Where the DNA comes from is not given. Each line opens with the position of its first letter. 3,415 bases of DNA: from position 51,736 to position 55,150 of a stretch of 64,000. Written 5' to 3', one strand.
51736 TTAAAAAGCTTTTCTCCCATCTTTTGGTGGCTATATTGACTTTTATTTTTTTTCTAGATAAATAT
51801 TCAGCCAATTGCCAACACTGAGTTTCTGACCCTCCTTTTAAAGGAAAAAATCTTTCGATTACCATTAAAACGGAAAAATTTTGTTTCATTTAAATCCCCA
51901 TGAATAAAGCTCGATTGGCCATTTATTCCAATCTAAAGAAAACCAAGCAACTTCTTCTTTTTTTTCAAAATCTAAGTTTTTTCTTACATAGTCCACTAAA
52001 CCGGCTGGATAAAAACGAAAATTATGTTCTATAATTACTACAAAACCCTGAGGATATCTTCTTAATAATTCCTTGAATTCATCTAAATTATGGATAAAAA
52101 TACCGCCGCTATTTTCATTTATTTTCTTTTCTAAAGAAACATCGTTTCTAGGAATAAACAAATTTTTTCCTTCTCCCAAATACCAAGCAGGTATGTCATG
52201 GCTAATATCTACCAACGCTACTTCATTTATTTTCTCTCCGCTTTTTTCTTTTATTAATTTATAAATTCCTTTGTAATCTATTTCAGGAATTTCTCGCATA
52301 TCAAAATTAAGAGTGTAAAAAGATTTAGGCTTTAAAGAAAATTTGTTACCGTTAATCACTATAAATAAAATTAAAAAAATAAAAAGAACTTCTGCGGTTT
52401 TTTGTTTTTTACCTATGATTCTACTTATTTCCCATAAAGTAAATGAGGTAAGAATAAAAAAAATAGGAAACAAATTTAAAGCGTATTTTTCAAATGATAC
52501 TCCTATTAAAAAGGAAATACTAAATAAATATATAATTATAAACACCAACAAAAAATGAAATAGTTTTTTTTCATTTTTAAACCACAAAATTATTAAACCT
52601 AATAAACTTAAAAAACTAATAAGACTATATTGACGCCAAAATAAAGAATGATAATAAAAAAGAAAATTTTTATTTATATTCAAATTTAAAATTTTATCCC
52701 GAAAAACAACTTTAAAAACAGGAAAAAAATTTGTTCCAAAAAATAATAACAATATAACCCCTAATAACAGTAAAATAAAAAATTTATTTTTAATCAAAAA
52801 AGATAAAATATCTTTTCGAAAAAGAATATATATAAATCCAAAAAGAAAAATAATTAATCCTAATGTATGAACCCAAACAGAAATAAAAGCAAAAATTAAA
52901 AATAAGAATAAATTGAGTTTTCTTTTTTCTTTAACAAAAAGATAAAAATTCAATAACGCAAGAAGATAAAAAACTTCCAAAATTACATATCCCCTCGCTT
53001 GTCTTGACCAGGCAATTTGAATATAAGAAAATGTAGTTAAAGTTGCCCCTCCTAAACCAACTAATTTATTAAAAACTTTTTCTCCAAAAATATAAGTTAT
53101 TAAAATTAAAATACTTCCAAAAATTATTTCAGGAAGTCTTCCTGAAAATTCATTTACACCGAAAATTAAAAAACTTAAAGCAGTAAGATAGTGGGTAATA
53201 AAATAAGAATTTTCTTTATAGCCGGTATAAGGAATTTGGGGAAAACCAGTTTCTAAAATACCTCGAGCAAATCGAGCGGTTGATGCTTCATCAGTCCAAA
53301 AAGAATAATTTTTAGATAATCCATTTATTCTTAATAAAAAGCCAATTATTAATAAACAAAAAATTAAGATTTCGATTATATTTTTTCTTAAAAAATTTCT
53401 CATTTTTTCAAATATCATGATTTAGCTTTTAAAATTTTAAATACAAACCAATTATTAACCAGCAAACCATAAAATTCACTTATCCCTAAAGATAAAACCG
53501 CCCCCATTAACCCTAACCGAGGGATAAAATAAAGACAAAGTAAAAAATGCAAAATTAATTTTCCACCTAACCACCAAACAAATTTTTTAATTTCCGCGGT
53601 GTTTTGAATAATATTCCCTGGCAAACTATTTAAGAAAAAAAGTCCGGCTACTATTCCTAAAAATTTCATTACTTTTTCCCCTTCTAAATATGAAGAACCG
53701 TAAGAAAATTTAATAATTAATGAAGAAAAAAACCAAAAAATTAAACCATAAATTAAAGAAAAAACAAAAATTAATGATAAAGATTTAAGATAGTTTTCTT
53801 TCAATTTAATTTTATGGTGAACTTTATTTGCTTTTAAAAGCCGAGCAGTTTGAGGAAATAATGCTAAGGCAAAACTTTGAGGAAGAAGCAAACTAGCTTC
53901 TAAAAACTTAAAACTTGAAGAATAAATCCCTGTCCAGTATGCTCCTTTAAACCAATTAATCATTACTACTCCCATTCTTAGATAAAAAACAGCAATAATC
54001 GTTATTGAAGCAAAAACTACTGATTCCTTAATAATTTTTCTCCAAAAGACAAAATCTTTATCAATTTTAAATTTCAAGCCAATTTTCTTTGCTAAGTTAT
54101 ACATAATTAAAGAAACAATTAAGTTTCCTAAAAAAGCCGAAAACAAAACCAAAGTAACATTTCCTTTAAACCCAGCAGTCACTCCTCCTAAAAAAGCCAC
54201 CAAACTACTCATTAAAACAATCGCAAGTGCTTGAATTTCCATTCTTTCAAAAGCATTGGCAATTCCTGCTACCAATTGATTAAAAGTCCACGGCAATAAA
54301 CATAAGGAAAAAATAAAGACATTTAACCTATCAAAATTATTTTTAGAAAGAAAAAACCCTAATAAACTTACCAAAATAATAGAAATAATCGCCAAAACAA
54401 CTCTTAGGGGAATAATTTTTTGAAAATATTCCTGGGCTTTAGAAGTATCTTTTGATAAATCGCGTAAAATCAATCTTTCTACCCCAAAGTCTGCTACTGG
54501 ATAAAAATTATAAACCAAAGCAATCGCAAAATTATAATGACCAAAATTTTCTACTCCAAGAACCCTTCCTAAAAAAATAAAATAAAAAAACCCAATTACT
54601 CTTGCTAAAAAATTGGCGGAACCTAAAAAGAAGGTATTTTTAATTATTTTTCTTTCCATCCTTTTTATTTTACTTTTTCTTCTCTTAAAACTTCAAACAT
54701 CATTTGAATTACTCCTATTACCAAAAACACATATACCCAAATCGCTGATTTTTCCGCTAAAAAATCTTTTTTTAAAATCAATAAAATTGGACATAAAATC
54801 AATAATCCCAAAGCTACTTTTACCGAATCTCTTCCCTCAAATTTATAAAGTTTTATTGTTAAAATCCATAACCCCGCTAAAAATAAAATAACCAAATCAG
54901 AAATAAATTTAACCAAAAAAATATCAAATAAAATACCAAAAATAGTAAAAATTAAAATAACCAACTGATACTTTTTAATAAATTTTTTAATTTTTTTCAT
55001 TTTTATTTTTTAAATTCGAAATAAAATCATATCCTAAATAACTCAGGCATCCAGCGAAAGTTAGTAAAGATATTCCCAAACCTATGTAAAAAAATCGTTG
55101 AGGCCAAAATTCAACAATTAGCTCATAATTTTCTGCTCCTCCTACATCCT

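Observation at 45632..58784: Triplicated GT4 + GT-C (ArnT/PMT-like) tandem modules followed by flippase, small membrane protein and a 1265-aa GT-C-like giant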

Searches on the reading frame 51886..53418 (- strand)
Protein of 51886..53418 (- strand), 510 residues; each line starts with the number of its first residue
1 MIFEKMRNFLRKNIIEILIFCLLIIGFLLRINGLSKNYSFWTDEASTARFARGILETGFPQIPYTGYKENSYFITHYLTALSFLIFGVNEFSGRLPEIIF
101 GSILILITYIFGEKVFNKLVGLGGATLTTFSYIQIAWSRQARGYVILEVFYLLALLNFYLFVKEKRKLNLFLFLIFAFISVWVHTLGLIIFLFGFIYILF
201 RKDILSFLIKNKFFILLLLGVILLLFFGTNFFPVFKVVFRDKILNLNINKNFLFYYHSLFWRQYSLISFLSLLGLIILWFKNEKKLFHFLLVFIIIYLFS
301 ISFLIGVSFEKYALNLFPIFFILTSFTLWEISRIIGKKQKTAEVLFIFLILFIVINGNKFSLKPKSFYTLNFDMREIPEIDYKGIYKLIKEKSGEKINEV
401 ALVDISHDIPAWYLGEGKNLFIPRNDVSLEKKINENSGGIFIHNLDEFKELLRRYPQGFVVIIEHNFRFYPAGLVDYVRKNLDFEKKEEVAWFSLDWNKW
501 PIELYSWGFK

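Call 4: search_protein_families(library=pfam, proteins=[window:51886-53418:-], max_evalue=0.01)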
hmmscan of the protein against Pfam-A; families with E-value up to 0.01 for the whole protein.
window:51886-53418:- (510 aa): 1 family
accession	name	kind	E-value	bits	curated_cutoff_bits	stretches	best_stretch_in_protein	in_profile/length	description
PF13231.12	PMT_2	-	1.6e-09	38.6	26.1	1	75-224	6-154/160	Dolichyl-phosphate-mannose-protein mannosyltransferase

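Call 5: search_protein_families(library=ncbifam, proteins=[window:51886-53418:-], max_evalue=0.01)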
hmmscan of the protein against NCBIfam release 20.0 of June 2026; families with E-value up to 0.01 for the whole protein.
window:51886-53418:- (510 aa): 1 family
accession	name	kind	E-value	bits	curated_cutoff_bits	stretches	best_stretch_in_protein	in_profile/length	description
TIGR03663.1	TIGR03663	subfamily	5.3e-07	29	126.25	1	17-204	2-187/435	flippase activity-associated protein Agl23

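Call 13: search_solved_structures(query=window:51886-53418:-, max_evalue=1)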
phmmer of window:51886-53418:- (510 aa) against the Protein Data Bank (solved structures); distinct sequences matched with E-value up to 1: 0.

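Call 60: find_homologous_proteins(query=window:51886-53418:-, max_evalue=0.001)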
Query window:51886-53418:- (510 aa): 50 proteins with E <= 0.001 among 8000 candidates.
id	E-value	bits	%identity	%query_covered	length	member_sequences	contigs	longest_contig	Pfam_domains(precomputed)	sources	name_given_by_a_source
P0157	0.0e+0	1093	100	99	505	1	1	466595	PF13231.13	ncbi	ncbi:MAG: ArnT family glycosyltransferase [Microgenomates group bacterium]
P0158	2.3e-224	764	68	99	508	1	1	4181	PF13231.13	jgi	-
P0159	2.5e-224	764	69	99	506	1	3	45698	PF13231.13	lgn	-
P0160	9.3e-222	756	68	99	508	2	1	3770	PF13231.13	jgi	-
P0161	4.8e-216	737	66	100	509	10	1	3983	PF13231.13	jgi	-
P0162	2.4e-201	688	61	99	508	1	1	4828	PF13231.13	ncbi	ncbi:MAG: ArnT family glycosyltransferase [Microgenomates group bacterium]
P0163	2.2e-180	619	57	98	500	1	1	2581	PF13231.13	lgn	-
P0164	9.4e-176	604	58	96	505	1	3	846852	PF13231.13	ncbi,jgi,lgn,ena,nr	ncbi:MAG TPA: glycosyltransferase family 39 protein [Candidatus Bathyarchaeia archaeon]|nr:glycosylt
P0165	1.5e-175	603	56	99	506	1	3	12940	PF13231.13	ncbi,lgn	-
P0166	1.6e-173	596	55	98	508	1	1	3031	PF13231.13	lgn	-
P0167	1.5e-168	580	55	99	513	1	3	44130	PF13231.13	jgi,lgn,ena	-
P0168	6.2e-168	578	55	100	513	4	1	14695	PF13231.13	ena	-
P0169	1.8e-167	576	55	99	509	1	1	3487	PF13231.13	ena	-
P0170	8.0e-166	571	54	98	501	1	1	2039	PF13231.13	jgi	-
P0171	6.2e-164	565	54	94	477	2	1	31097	PF13231.13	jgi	-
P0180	5.8e-149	515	52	97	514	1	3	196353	PF13231.13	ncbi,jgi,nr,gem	ncbi:hypothetical protein C4578_02795 [Candidatus Microgenomates bacterium]|jgi:4-amino-4-deoxy-L-ar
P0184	3.2e-147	510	50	95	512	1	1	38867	PF13231.13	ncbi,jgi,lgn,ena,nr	ncbi:MAG TPA: glycosyltransferase family 39 protein [Clostridia bacterium]|nr:glycosyltransferase fa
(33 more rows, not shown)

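Call 61: find_encoding_contigs(protein=P0164, flank=10000, max_places=1)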
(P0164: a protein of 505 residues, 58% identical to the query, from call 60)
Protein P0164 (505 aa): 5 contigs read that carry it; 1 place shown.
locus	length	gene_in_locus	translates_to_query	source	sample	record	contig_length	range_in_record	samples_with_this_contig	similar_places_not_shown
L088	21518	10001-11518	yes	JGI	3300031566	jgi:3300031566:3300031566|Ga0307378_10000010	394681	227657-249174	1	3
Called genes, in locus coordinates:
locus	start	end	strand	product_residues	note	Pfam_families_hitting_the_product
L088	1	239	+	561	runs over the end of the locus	PF02776:TPP_enzyme_N, PF00205:TPP_enzyme_M, PF02775:TPP_enzyme_C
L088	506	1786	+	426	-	PF01041:DegT_DnrJ_EryC1, PF01053:Cys_Met_Meta_PP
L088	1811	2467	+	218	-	PF13489:Methyltransf_23, PF13847:Methyltransf_31 (weak), PF08241:Methyltransf_11 (weak), PF08242:Methyltransf_12 (weak)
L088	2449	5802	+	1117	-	-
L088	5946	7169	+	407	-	-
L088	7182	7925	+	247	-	-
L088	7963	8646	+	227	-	-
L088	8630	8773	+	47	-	-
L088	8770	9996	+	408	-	PF01943:Polysacc_synt, PF13440:Polysacc_synt_3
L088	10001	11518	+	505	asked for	PF13231:PMT_2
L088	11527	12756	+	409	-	PF13439:Glyco_transf_4, PF13579:Glyco_trans_4_4, PF20706:GT4-conflict, PF00534:Glycos_transf_1, PF13692:Glyco_trans_1_4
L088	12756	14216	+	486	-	PF13231:PMT_2 (weak)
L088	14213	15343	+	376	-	PF13439:Glyco_transf_4, PF00534:Glycos_transf_1, PF13692:Glyco_trans_1_4, PF13524:Glyco_trans_1_2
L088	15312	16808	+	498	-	PF02366:PMT (weak), PF13231:PMT_2 (weak)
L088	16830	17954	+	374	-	PF13439:Glyco_transf_4, PF20706:GT4-conflict, PF00534:Glycos_transf_1, PF13692:Glyco_trans_1_4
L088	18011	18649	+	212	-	PF00132:Hexapep, PF14602:Hexapep_2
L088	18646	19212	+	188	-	-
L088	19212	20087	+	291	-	PF00535:Glycos_transf_2, PF13641:Glyco_tranf_2_3, PF10111:Glyco_tranf_2_2, PF13506:Glyco_transf_21 (faint), PF13712:Glyco_tranf_2_5, PF13632:Glyco_trans_2_3 (weak)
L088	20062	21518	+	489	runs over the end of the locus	PF04932:Wzy_C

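Call 62: find_encoding_contigs(protein=P0180, flank=10000, max_places=1)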
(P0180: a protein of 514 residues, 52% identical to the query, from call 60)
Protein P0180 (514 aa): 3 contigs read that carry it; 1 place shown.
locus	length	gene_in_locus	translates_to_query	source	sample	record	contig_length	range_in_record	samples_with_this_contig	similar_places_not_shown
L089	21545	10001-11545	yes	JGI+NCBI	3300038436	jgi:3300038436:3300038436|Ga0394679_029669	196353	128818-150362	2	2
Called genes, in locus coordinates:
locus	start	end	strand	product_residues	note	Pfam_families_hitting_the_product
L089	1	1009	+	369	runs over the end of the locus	PF00266:Aminotran_5 (weak), PF01041:DegT_DnrJ_EryC1, PF01053:Cys_Met_Meta_PP (weak), PF01212:Beta_elim_lyase (weak)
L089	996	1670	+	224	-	PF13489:Methyltransf_23, PF02353:CMAS (faint), PF08003:Methyltransf_9 (weak), PF13847:Methyltransf_31, PF08241:Methyltransf_11, PF08242:Methyltransf_12, PF13649:Methyltransf_25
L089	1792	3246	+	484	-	PF02310:B12-binding, PF04055:Radical_SAM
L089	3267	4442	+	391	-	PF13439:Glyco_transf_4, PF20706:GT4-conflict (weak), PF00534:Glycos_transf_1, PF13692:Glyco_trans_1_4, PF13524:Glyco_trans_1_2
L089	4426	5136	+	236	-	PF13489:Methyltransf_23, PF01209:Ubie_methyltran (weak), PF05175:MTS (weak), PF07021:MetW (weak), PF13847:Methyltransf_31, PF08241:Methyltransf_11, PF08242:Methyltransf_12, PF13649:Methyltransf_25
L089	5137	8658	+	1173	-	PF11847:GT-C_AftD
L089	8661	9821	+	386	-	PF01833:TIG (weak)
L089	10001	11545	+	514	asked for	PF13231:PMT_2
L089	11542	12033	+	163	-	PF03023:MurJ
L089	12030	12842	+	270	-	PF03023:MurJ, PF01554:MatE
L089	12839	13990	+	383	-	PF13439:Glyco_transf_4, PF13579:Glyco_trans_4_4, PF00534:Glycos_transf_1, PF13692:Glyco_trans_1_4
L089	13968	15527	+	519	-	PF13231:PMT_2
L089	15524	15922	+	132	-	PF05635:23S_rRNA_IVP, PF22296:bAvd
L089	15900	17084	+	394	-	PF13439:Glyco_transf_4, PF20706:GT4-conflict, PF00534:Glycos_transf_1, PF13692:Glyco_trans_1_4, PF13524:Glyco_trans_1_2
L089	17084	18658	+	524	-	PF13231:PMT_2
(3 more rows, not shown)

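Call 63: find_encoding_contigs(protein=P0184, flank=10000, max_places=1)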
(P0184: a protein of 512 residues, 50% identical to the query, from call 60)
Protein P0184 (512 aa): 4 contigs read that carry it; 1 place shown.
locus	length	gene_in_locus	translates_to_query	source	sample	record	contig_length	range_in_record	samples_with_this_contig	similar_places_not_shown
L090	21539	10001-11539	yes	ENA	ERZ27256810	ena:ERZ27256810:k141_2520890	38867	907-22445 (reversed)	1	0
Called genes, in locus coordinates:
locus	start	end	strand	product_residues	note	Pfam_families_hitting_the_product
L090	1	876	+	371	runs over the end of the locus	PF02350:Epimerase_2, PF13579:Glyco_trans_4_4 (weak)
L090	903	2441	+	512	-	PF02310:B12-binding, PF04055:Radical_SAM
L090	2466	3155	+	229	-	PF01209:Ubie_methyltran, PF13489:Methyltransf_23, PF07021:MetW, PF06325:PrmA, PF13847:Methyltransf_31, PF08241:Methyltransf_11, PF08242:Methyltransf_12, PF13649:Methyltransf_25, +4 more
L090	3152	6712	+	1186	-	PF11847:GT-C_AftD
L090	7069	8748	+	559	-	-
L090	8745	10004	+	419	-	PF01943:Polysacc_synt, PF13440:Polysacc_synt_3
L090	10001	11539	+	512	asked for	PF13231:PMT_2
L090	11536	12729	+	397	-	PF13439:Glyco_transf_4 (weak), PF20706:GT4-conflict, PF00534:Glycos_transf_1, PF13692:Glyco_trans_1_4, PF13524:Glyco_trans_1_2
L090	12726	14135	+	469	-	PF13231:PMT_2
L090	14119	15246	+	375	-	PF13439:Glyco_transf_4, PF20706:GT4-conflict (weak), PF00534:Glycos_transf_1, PF13692:Glyco_trans_1_4, PF13524:Glyco_trans_1_2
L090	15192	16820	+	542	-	PF13231:PMT_2 (weak)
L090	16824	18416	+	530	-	PF13231:PMT_2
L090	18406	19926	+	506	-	PF13231:PMT_2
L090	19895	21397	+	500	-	PF13231:PMT_2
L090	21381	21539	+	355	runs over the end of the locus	?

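Call 71: find_related_loci(query=A3, collection=metagenome_contigs, flank=10000)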
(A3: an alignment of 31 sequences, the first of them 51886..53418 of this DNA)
Query A3 (510 aa) in metagenome_contigs; peptide patterns used: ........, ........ (x = any residue, [..] = any of these).
461 stretches matched a pattern; 180 encode a relative of the query (tblastn E <= 1e-3); the best 80 are kept; 80 distinct loci.
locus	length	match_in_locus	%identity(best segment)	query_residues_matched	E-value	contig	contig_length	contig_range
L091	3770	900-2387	69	15-510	0e+0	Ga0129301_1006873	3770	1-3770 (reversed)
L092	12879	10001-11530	65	1-510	0e+0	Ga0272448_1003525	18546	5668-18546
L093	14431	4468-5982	54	5-508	7e-172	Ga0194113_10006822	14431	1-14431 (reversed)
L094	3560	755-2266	56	6-510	3e-180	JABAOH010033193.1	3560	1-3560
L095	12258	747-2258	56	6-510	5e-172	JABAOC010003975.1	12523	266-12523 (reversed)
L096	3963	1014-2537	55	2-510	5e-177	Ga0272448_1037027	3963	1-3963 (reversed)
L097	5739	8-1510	55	8-509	2e-170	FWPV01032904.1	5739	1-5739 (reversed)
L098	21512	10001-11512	55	6-510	3e-165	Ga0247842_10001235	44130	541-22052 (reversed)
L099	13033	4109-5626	53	4-510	1e-164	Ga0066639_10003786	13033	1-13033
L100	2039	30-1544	54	2-509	1e-173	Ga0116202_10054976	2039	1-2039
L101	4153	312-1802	50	10-510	2e-157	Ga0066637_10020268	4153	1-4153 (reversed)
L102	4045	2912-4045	64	1-378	6e-145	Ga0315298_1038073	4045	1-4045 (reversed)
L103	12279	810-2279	50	26-510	1e-138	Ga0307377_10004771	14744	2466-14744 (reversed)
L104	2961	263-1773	54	4-510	4e-121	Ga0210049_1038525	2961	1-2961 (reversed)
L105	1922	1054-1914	50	4-299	1e-68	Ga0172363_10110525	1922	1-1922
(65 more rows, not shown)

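Call 86: search_protein_families(library=pfam, proteins=[L095:7843-10167:+, L088:15312-16808:+, L090:16824-18416:+], max_evalue=0.01)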
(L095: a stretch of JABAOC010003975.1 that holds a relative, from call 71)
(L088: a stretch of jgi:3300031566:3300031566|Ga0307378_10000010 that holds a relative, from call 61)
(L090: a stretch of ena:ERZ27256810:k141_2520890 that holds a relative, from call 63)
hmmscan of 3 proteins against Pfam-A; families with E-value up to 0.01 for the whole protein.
L095:7843-10167:+ (774 aa): 9 families
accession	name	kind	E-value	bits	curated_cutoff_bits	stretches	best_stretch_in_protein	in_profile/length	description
PF00535.33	Glycos_transf_2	-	3.6e-35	121.8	23.3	1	9-174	1-167/168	Glycosyl transferase family 2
PF10111.15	Glyco_tranf_2_2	-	3.7e-22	79.6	27.3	1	9-200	1-206/276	Glycosyltransferase like family 2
PF13231.12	PMT_2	-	5.6e-16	59.6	26.1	1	357-506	2-158/160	Dolichyl-phosphate-mannose-protein mannosyltransferase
PF13641.12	Glyco_tranf_2_3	-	6.4e-13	49.7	27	1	8-195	3-196/230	Glycosyltransferase like family 2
PF07719.23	TPR_2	-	5.7e-05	23.4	27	1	247-278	2-33/34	Tetratricopeptide repeat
PF00515.34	TPR_1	-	0.00018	21.6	27.8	1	249-279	4-34/34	Tetratricopeptide repeat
PF13432.12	TPR_16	-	0.0011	19.8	32.7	1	236-278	22-63/65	Tetratricopeptide repeat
PF13181.12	TPR_8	-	0.002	18.6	25.7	0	250-278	5-33/34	Tetratricopeptide repeat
PF13424.12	TPR_12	-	0.009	16.6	30.1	0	236-275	35-74/77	Tetratricopeptide repeat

L088:15312-16808:+ (498 aa): 2 families
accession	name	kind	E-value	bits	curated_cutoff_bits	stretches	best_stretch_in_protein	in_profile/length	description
PF13231.12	PMT_2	-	3.8e-06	27.6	26.1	1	74-224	3-152/160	Dolichyl-phosphate-mannose-protein mannosyltransferase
PF02366.24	PMT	-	2.1e-05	24.7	22.7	1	72-231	62-233/245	Dolichyl-phosphate-mannose-protein mannosyltransferase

L090:16824-18416:+ (530 aa): 1 family
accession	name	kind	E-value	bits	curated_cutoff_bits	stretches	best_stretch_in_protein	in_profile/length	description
PF13231.12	PMT_2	-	3.6e-12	47.2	26.1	1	72-223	3-154/160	Dolichyl-phosphate-mannose-protein mannosyltransferase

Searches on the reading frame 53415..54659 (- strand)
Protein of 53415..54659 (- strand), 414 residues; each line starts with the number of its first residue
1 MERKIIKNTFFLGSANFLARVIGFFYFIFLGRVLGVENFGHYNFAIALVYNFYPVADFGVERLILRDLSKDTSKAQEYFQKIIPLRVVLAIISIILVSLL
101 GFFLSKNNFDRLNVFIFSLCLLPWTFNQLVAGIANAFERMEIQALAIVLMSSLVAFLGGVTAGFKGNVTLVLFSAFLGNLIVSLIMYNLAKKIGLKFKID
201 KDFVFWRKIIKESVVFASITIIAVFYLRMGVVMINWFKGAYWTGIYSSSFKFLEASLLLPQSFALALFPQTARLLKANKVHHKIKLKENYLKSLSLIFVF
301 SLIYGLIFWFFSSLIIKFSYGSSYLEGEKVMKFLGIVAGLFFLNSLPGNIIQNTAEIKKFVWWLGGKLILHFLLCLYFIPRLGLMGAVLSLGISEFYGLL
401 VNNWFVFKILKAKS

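Call 4: search_protein_families(library=pfam, proteins=[window:53415-54659:-], max_evalue=0.01)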
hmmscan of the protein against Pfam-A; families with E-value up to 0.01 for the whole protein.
window:53415-54659:- (414 aa): 2 families
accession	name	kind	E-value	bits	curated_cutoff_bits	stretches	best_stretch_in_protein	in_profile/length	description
PF01943.22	Polysacc_synt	-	4.4e-24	85.8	28.2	1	6-273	2-272/274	Polysaccharide biosynthesis protein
PF13440.11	Polysacc_synt_3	-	1.2e-07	31.8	23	1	30-326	2-290/293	Polysaccharide biosynthesis protein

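Call 5: search_protein_families(library=ncbifam, proteins=[window:53415-54659:-], max_evalue=0.01)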
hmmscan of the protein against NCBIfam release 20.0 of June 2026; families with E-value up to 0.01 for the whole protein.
window:53415-54659:- (414 aa): 2 families
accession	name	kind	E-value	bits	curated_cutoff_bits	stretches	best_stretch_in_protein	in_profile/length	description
NF041871.1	Wzx_EPS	equivalog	1.3e-08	34.1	800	1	6-348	3-339/492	exopolysaccharide biosynthesis flippase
TIGR02900.1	spore_V_B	equivalog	9.9e-07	27.9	372.3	1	6-202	2-212/488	stage V sporulation protein B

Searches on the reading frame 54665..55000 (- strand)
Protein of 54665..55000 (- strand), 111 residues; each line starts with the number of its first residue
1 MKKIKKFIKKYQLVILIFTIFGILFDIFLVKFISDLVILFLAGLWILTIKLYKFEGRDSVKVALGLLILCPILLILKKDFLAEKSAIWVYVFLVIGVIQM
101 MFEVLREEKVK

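Call 4: search_protein_families(library=pfam, proteins=[window:54665-55000:-], max_evalue=0.01)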
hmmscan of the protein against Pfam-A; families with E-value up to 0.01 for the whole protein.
window:54665-55000:- (111 aa): 0 families

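Call 5: search_protein_families(library=ncbifam, proteins=[window:54665-55000:-], max_evalue=0.01)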
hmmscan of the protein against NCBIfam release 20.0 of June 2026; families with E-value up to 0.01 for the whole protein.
window:54665-55000:- (111 aa): 0 families

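Call 17: search_protein_families(library=pfam, proteins=[window:54665-55000:-], max_evalue=5)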
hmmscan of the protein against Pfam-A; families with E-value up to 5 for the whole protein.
window:54665-55000:- (111 aa): 1 family
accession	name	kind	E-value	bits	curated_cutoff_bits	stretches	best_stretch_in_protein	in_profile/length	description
PF18916.5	Lycopene_cyc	-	0.61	11.1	27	1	66-108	10-52/92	Lycopene cyclase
